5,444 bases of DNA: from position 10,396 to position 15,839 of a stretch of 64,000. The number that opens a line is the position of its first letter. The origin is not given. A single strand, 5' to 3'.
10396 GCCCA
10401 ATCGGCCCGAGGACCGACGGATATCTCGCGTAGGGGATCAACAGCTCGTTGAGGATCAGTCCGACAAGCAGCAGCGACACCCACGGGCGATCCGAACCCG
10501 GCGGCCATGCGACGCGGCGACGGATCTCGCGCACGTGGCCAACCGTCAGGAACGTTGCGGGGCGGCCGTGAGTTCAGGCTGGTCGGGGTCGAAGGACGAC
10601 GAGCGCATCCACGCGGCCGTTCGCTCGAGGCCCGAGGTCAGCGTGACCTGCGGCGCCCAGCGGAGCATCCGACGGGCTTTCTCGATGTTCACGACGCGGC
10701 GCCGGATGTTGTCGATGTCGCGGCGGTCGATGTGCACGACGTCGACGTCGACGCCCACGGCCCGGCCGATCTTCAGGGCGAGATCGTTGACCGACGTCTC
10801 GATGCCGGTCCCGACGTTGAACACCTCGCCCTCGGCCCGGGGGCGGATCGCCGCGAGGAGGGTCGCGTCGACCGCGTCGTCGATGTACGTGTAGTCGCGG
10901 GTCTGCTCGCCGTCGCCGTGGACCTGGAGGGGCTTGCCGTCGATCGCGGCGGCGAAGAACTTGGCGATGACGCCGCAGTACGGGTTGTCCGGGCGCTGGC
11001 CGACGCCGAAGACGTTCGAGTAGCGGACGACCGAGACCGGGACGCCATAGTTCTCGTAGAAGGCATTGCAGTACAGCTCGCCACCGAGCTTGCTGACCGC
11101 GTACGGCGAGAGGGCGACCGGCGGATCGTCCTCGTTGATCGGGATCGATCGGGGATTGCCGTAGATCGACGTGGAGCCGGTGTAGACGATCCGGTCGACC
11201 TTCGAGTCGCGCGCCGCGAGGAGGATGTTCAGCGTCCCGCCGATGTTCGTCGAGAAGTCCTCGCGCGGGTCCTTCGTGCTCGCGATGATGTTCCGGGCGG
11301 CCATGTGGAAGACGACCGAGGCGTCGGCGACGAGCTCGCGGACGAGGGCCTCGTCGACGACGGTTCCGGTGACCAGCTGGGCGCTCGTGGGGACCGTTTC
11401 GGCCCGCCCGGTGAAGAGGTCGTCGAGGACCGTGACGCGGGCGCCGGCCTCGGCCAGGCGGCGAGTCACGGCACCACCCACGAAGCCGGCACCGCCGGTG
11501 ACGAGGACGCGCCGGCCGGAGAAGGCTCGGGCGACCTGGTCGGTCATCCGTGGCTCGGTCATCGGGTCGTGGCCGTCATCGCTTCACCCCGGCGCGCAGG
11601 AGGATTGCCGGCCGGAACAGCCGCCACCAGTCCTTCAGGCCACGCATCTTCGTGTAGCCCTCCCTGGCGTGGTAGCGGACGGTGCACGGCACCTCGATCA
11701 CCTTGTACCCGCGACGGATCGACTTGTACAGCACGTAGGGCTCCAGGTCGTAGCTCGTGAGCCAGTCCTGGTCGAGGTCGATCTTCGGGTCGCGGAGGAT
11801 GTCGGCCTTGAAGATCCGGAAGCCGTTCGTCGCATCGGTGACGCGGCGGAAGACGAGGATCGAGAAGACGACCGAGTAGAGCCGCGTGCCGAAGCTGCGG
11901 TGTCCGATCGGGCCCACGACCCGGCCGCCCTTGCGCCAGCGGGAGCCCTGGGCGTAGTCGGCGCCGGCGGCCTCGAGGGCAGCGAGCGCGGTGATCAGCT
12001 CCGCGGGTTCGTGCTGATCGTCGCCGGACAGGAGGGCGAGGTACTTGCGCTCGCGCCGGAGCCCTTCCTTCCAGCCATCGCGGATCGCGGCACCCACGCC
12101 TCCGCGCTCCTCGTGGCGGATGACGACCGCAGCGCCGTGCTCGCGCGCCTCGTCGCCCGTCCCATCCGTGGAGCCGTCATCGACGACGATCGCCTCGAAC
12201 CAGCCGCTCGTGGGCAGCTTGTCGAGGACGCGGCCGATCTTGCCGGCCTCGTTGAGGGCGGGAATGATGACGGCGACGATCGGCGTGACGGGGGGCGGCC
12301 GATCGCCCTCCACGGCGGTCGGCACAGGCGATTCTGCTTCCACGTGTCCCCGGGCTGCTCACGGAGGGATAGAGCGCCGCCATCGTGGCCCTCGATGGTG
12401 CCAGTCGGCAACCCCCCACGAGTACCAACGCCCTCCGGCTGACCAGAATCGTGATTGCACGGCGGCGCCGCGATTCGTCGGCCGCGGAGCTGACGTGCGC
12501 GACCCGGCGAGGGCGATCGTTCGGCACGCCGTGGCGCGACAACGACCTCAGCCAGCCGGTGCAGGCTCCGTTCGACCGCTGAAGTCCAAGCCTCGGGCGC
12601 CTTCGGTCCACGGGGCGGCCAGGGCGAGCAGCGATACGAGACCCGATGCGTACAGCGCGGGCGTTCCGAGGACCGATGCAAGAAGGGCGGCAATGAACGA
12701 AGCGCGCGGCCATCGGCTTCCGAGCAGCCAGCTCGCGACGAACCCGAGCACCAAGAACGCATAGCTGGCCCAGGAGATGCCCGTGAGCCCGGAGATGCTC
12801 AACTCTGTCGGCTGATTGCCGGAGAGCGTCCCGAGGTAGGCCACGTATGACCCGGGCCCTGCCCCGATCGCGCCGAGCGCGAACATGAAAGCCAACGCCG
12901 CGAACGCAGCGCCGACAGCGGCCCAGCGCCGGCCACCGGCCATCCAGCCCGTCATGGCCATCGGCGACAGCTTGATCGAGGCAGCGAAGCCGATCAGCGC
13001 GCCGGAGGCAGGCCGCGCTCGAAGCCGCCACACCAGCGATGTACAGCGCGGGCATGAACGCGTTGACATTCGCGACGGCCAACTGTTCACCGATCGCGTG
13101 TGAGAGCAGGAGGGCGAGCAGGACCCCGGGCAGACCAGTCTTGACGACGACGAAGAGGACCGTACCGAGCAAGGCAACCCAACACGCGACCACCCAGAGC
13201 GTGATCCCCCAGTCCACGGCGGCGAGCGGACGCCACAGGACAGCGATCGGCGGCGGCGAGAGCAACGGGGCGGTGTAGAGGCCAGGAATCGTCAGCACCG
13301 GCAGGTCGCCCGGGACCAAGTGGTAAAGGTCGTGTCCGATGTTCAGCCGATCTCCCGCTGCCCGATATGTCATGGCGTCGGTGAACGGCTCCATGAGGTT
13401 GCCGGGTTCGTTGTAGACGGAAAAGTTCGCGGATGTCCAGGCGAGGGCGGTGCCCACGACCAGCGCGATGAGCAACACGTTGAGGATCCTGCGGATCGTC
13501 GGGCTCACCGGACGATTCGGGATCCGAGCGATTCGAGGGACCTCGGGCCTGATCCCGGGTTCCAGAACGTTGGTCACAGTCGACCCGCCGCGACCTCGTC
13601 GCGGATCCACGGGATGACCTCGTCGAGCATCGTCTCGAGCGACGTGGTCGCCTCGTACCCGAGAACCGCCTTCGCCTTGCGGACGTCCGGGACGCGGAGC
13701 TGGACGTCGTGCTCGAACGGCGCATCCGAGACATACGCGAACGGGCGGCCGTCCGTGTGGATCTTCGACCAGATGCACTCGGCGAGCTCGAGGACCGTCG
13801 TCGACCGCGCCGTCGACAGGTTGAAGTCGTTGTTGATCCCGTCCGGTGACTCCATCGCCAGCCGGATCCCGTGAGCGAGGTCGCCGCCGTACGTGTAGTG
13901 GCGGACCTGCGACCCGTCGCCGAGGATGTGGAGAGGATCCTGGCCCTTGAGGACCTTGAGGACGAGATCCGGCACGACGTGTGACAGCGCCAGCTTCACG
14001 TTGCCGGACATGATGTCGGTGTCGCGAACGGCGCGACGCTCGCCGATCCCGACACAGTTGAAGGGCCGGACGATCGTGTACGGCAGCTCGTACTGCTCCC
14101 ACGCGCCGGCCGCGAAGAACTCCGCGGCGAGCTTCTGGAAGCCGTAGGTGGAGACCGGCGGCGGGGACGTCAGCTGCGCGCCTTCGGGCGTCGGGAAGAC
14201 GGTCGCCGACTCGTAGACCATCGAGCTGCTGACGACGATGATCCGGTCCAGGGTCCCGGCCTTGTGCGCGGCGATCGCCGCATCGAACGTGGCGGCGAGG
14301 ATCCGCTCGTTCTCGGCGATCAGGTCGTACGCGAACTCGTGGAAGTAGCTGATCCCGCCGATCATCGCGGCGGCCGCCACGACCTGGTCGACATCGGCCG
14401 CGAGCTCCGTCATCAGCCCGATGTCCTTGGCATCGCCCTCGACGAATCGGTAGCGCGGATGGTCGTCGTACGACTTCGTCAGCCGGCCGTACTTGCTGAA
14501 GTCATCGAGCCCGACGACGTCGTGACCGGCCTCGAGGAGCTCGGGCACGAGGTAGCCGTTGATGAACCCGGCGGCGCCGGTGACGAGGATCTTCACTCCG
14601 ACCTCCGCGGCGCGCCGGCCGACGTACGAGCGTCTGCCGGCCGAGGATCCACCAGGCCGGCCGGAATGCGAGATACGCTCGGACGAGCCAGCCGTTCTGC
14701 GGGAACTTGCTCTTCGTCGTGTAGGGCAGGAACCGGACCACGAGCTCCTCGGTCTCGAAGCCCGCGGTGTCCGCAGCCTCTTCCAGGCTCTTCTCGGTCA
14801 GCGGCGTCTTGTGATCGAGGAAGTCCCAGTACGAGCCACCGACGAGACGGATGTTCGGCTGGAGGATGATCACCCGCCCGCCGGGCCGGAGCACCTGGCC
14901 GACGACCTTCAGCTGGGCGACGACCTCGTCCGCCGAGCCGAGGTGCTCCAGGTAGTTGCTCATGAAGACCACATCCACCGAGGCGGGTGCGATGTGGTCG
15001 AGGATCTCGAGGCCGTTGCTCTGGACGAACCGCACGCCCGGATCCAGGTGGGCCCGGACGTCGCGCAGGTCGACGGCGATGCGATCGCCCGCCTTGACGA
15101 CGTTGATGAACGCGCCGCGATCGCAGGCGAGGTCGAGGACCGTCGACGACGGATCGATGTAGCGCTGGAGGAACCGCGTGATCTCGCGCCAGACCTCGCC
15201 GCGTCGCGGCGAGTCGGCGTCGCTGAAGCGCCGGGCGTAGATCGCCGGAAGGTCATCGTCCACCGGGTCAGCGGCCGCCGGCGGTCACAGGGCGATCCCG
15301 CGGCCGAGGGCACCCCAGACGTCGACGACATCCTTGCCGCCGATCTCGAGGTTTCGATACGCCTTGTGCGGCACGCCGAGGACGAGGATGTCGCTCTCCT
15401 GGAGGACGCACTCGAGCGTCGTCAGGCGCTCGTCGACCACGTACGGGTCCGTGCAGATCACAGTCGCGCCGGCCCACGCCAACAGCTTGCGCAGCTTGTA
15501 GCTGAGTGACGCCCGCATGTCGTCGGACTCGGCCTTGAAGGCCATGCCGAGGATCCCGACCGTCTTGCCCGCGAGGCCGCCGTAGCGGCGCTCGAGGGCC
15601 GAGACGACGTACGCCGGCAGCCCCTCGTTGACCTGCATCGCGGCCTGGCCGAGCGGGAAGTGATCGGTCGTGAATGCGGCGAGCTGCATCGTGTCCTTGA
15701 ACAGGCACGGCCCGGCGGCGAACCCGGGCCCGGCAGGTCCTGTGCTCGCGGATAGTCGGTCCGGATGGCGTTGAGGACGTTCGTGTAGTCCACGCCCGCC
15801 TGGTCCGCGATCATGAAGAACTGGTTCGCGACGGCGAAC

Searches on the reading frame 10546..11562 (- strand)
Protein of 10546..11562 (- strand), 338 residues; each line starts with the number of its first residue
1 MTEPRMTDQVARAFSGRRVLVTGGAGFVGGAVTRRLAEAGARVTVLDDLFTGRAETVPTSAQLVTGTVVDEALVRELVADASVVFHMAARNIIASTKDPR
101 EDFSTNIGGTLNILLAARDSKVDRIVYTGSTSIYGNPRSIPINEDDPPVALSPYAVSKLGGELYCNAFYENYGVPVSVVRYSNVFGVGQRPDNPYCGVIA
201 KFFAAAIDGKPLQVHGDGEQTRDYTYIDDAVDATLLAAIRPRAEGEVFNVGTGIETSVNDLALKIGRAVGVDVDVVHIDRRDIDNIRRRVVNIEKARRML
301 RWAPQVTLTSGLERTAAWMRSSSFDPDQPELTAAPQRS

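Call 8: search_protein_families(library=pfam, proteins=[window:10546-11562:-], max_evalue=0.01)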
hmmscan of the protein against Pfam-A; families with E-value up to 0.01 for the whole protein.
window:10546-11562:- (338 aa): 11 families
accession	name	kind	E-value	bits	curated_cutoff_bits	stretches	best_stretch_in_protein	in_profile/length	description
PF01370.27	Epimerase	-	2.1e-55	188.2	20.9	1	19-251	1-240/240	NAD dependent epimerase/dehydratase family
PF16363.11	GDP_Man_Dehyd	-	2.7e-45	155.7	27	1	20-314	1-331/332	GDP-mannose 4,6 dehydratase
PF01073.25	3Beta_HSD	-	2.5e-16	60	22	1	20-238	1-229/280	3-beta hydroxysteroid dehydrogenase/isomerase family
PF02719.21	Polysacc_synt_2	-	3.4e-13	49.9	20.2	1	19-275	1-253/293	Polysaccharide biosynthesis protein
PF04321.23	RmlD_sub_bind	-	3.4e-12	46.5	27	1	18-273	2-235/287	RmlD substrate binding domain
PF07993.18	NAD_binding_4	-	1.3e-08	34.7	20.1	1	70-202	78-219/258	Male sterility protein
PF13460.12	NAD_binding_10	-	2e-07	31.5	27.2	1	23-136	1-104/184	NAD(P)H-binding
PF05368.20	NmrA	-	6.8e-06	26.3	27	1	18-129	4-106/298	NmrA-like family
PF08659.16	KR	-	0.0052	17.2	22.6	0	19-81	3-62/180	KR domain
PF13241.12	NAD_binding_7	-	0.0063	17.5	22.1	0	13-86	4-67/104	Putative NAD(P)-binding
PF01266.30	DAO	-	0.0073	16.3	27.9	0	24-66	6-49/353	FAD dependent oxidoreductase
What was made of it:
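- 10546..11562 (-): SDR nucleotide-sugar epimerase/dehydratase. Pfam Epimerase, E = 2e-55 (call 8).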

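Call 14: find_encoding_contigs(protein=window:10546-11562:-, flank=10000, max_places=5)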
Protein window:10546-11562:- (338 aa): no gene with exactly this product is on record in the collection.

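Call 72: search_protein_families(library=ncbifam, proteins=[window:10546-11562:-], max_evalue=0.00001)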
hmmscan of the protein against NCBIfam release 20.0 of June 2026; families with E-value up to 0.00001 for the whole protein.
window:10546-11562:- (338 aa): 30 families (the best 25 are shown)
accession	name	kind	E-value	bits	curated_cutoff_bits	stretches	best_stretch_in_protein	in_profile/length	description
TIGR04180.1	EDH_00030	hypoth_equivalog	3.7e-48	164.1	475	1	19-306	1-296/297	NAD-dependent 4,6-dehydratase LegB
TIGR01179.1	galE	equivalog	4e-45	154.1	262.3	1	18-321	1-327/332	UDP-glucose 4-epimerase GalE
TIGR01181.1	dTDP_gluc_dehyt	equivalog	1.6e-43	149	365.1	1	18-321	1-313/321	dTDP-glucose 4,6-dehydratase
NF011728.1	PRK15181.1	equivalog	2.7e-38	131.8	760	1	15-319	14-337/348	Vi polysaccharide biosynthesis UDP-N-acetylglucosaminuronic acid C-4 epimerase TviC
NF047922.1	GDPFucSynFcl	equivalog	1.4e-29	103.5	500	1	16-319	2-301/308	GDP-L-fucose synthase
TIGR02197.1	heptose_epim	equivalog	2e-27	96.2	274.6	1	19-317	1-311/316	ADP-glyceromanno-heptose 6-epimerase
NF007956.0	PRK10675.1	subfamily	1.7e-25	89.9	394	1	18-319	2-329/338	UDP-glucose 4-epimerase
TIGR03466.1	HpnA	hypoth_equivalog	7.4e-25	87.5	367.65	1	18-204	2-190/327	hopanoid-associated sugar epimerase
TIGR02622.1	CDP_4_6_dhtase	equivalog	1.3e-23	83.7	278.45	1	14-322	2-333/352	CDP-glucose 4,6-dehydratase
NF007582.0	PRK10217.1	equivalog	1.7e-23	83.3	698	1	17-319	2-331/355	dTDP-glucose 4,6-dehydratase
NF007490.0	PRK10084.1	subfamily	2.7e-22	79.2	649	1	150-320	163-335/361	dTDP-glucose 4,6-dehydratase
NF042422.1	oxyalk_red_OleD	equivalog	4e-20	72.4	580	1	18-237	2-214/329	2-alkyl-3-oxoalkanoate reductase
NF042423.1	oxyalk_red_Shew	equivalog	9.6e-19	67.6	580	1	17-240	9-223/331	2-alkyl-3-oxoalkanoate reductase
NF008872.0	PRK11908.1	equivalog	1.1e-14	54.2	294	1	17-321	2-337/349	bifunctional UDP-4-keto-pentose/UDP-xylose synthase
NF041015.1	UDPsulfquin_syn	equivalog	3.8e-14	52.4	575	1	192-284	232-328/384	UDP-sulfoquinovose synthase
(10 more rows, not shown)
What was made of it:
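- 10546..11562 (-): NCBIfam hits to LegB, GalE and RmlB are all below the equivalog cut-offs (call 72).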

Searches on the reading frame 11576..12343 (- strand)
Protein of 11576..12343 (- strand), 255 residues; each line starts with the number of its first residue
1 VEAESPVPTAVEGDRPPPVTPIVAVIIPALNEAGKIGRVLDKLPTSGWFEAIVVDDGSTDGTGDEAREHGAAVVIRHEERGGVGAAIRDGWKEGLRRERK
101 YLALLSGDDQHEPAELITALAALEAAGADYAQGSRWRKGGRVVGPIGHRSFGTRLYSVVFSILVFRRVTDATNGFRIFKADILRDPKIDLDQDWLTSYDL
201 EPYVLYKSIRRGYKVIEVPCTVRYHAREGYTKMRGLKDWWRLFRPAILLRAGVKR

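Call 8: search_protein_families(library=pfam, proteins=[window:11576-12343:-], max_evalue=0.01)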
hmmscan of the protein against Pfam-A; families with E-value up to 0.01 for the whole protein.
window:11576-12343:- (255 aa): 2 families
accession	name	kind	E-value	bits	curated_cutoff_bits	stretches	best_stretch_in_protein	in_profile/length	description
PF00535.33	Glycos_transf_2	-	3.5e-19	69.8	23.3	1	25-184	2-165/168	Glycosyl transferase family 2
PF13641.12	Glyco_tranf_2_3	-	2.7e-06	28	27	1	23-164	3-153/230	Glycosyltransferase like family 2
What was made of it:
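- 11576..12343 (-): GT2 no. 2, Dpm1-like. Pfam GT2 (call 8).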

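Call 55: search_solved_structures(query=window:11576-12343:-, max_evalue=0.001)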
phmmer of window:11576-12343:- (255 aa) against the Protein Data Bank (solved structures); distinct sequences matched with E-value up to 0.001: 5.
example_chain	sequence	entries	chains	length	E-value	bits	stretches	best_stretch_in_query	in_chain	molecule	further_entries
5mlz_A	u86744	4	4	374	1.4e-11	47.6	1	23-236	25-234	Dolichol monophosphate mannose synthase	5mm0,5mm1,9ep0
4y6n_A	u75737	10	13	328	0.00034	23.4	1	22-103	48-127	Glucosyl-3-phosphoglycerate synthase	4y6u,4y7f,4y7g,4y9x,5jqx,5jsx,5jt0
3e25_A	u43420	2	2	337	0.00036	23.4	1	22-103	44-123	Putative uncharacterized protein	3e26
4ddz_A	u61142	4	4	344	0.00036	23.3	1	22-103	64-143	GLUCOSYL-3-PHOSPHOGLYCERATE SYNTHASE (GpgS) | Glucosyl-3-phosphoglycerate synthase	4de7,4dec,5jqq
3ckj_A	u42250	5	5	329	0.00038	23.3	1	22-97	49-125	Putative uncharacterized protein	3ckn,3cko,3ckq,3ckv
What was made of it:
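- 11576..12343 (-): The best solved relative is Dol-P-Man synthase 5mlz, E = 1.4e-11 (call 55).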

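Call 72: search_protein_families(library=ncbifam, proteins=[window:11576-12343:-], max_evalue=0.00001)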
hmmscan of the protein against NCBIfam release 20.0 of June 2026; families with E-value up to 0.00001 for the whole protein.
window:11576-12343:- (255 aa): 9 families
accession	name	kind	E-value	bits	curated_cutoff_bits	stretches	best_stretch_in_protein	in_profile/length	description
TIGR04182.1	glyco_TIGR04182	equivalog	6.2e-25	88.2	325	1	23-242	2-210/293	S-layer glycoprotein N-glycosyltransferase AglJ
NF041391.1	DPhHxTase_Halo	equivalog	9.9e-20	70.4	375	1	29-236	3-195/213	dolichyl-phosphate hexose transferase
NF058614.1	PPMAGASynPpgS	equivalog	1.1e-15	57.7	370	1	24-185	3-164/226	polyprenyl-phospho-N-acetylgalactosaminyl synthase PpgS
TIGR03965.1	mycofact_glyco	equivalog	2.6e-09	36.4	280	1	18-94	71-153/467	mycofactocin biosynthesis glycosyltransferase MftF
TIGR03469.1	HpnB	hypoth_equivalog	3.5e-09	36.2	379.25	1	18-124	41-161/386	hopene-associated glycosyltransferase HpnB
TIGR04283.1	glyco_like_mftF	equivalog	3.5e-08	33.3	182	1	24-81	2-61/221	TIGR04283 family arsenosugar biosynthesis glycosyltransferase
NF010496.0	PRK13915.1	equivalog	4.2e-08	32.6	262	1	23-78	33-93/307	glucosyl-3-phosphoglycerate synthase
NF041875.1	EPS_EpsD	equivalog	4.5e-08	32.9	370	1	23-119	1-99/325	exopolysaccharide biosynthesis glycosyltransferase EpsD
NF041865.1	EpsU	equivalog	1.1e-07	31.2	700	1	22-161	40-177/394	exopolysaccharide biosynthesis GT2 family glycosyltransferase EpsU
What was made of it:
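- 11576..12343 (-): NCBIfam hits are AglJ, Dol-P hexose transferase and PpgS (call 72).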

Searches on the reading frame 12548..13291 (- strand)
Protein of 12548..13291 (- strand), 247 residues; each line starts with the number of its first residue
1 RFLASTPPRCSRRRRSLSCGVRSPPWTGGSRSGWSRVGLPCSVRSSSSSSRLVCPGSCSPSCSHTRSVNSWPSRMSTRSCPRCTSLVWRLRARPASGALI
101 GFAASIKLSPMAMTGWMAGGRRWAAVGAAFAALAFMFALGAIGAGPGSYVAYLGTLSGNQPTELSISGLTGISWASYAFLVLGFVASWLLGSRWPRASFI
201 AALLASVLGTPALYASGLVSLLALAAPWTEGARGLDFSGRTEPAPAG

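Call 57: search_protein_families(library=pfam, proteins=[window:12548-13291:-], max_evalue=1)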
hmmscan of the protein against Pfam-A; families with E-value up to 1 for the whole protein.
window:12548-13291:- (247 aa): 2 families
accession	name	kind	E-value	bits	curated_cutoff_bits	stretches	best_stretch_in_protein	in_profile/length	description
PF09594.16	GT87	-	5e-09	36.7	25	1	85-207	87-208/237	Glycosyltransferase family 87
PF13273.12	DUF4064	-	0.16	12.7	32.1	1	129-211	17-101/102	Protein of unknown function (DUF4064)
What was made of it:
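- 12548..13574 (-): GT87-like GT-C, frameshifted near 13040. Pfam GT87 scores 36.7 bits (call 57).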

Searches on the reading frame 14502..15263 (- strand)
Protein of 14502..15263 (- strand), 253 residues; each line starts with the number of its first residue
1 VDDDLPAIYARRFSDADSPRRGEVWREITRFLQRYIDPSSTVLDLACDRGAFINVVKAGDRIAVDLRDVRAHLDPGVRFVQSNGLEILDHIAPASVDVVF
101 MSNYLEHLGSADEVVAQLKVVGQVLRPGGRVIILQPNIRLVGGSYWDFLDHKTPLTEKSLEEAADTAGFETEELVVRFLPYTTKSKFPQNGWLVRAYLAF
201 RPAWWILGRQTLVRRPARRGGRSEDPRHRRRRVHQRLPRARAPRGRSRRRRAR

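Call 9: search_protein_families(library=pfam, proteins=[window:14502-15263:-], max_evalue=0.01)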
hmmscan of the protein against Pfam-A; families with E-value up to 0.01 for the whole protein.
window:14502-15263:- (253 aa): 7 families
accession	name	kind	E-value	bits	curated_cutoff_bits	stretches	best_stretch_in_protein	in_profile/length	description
PF13489.12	Methyltransf_23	-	7.5e-09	36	27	1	23-173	8-163/164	Methyltransferase domain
PF08241.18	Methyltransf_11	-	7.8e-06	26.9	21.2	1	70-133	30-95/95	Methyltransferase domain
PF07021.18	MetW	-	9.4e-06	25.8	21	1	29-138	4-112/193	Methionine biosynthesis protein MetW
PF08242.18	Methyltransf_12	-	1.8e-05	25.8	30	1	78-131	49-98/98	Methyltransferase domain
PF01728.25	FtsJ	-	3.5e-05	24.3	24.1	1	35-132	16-136/181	FtsJ-like methyltransferase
PF13649.12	Methyltransf_25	-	0.00028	22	27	1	42-129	1-97/97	Methyltransferase domain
PF13847.12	Methyltransf_31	-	0.00059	20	27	1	73-143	53-114/145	Methyltransferase domain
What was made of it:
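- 14502..15263 (-): Class I SAM methyltransferase. Pfam Methyltransf_23 and Methyltransf_11 (call 9).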

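Call 72: search_protein_families(library=ncbifam, proteins=[window:14502-15263:-], max_evalue=0.00001)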
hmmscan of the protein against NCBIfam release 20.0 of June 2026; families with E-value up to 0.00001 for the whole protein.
window:14502-15263:- (253 aa): 1 family
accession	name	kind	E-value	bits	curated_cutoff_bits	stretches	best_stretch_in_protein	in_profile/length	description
TIGR02081.1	metW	equivalog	1.8e-06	27.6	189.5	1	30-139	5-113/194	methionine biosynthesis protein MetW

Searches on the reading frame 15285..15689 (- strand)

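Call 43: search_protein_families(library=pfam, proteins=[window:15285-15689:-], max_evalue=0.01)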
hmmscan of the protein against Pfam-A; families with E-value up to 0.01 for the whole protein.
window:15285-15689:- (134 aa): 2 families
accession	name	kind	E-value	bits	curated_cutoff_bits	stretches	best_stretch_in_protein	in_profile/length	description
PF03720.21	UDPG_MGDP_dh_C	-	1.6e-13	51.4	30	1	45-125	1-98/103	UDP-glucose/GDP-mannose dehydrogenase family, UDP binding domain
PF02826.25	2-Hacid_dh_C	-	0.0019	18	25.1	1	33-109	28-102/178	D-isomer specific 2-hydroxyacid dehydrogenase, NAD binding domain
